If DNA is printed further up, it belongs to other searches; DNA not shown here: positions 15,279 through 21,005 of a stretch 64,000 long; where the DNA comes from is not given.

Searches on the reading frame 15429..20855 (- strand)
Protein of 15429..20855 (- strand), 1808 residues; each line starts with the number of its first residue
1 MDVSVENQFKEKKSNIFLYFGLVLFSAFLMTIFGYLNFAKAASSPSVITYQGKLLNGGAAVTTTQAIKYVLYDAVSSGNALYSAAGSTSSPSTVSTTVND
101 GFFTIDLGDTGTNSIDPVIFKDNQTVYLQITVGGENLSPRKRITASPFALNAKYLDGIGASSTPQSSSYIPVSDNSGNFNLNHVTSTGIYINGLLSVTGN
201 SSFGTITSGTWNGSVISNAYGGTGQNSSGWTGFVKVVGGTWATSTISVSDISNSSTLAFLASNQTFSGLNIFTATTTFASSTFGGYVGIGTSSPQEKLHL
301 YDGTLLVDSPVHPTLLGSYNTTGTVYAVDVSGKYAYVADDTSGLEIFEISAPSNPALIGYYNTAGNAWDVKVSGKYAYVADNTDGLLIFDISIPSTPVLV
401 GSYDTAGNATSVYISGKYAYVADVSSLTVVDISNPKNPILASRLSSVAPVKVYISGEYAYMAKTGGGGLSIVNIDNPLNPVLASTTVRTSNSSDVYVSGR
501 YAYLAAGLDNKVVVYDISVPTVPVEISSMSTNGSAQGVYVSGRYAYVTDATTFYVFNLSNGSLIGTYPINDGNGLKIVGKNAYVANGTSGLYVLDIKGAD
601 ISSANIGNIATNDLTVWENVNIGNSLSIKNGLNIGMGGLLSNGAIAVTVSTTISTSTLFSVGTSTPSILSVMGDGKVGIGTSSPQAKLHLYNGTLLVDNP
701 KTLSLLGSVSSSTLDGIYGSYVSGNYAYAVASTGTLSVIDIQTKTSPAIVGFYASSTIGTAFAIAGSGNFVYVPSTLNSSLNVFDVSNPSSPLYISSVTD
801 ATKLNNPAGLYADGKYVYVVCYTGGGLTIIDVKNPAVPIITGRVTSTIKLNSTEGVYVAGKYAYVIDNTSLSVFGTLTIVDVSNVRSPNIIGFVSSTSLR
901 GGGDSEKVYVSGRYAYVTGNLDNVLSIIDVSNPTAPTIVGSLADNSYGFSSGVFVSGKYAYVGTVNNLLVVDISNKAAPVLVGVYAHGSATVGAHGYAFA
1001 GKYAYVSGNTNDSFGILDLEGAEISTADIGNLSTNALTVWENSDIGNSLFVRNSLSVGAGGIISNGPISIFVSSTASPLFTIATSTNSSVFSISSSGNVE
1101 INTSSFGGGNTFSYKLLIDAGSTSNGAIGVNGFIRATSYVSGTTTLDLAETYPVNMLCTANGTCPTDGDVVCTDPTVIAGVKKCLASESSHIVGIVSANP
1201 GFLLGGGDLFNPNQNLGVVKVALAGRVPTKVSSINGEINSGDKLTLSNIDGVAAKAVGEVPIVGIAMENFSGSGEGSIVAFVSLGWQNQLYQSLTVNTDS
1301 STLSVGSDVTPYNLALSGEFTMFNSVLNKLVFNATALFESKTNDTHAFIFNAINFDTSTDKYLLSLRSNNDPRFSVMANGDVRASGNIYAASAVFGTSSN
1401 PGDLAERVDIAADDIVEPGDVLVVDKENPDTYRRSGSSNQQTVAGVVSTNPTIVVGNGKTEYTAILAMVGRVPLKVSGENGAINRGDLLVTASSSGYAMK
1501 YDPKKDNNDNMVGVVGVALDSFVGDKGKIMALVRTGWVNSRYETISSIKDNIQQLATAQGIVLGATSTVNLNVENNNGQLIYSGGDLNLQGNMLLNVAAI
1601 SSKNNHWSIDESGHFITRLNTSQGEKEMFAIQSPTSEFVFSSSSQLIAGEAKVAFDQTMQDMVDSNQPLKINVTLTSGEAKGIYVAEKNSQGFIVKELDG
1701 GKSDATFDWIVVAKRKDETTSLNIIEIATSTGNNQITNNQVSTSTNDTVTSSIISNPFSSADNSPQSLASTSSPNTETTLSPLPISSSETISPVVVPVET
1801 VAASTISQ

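Call 59: search_protein_families(library=pfam, proteins=[window:15429-20855:-], max_evalue=0.01)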
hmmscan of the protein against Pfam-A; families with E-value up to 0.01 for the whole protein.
window:15429-20855:- (1808 aa): 2 families
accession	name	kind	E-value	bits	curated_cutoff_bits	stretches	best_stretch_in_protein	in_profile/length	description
PF08309.17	LVIVD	-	1.1e-91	300.3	20.2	11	364-405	1-42/42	LVIVD repeat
PF05694.17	SBP56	-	0.0021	17.4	34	0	812-853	313-354/453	56kDa selenium binding protein (SBP56)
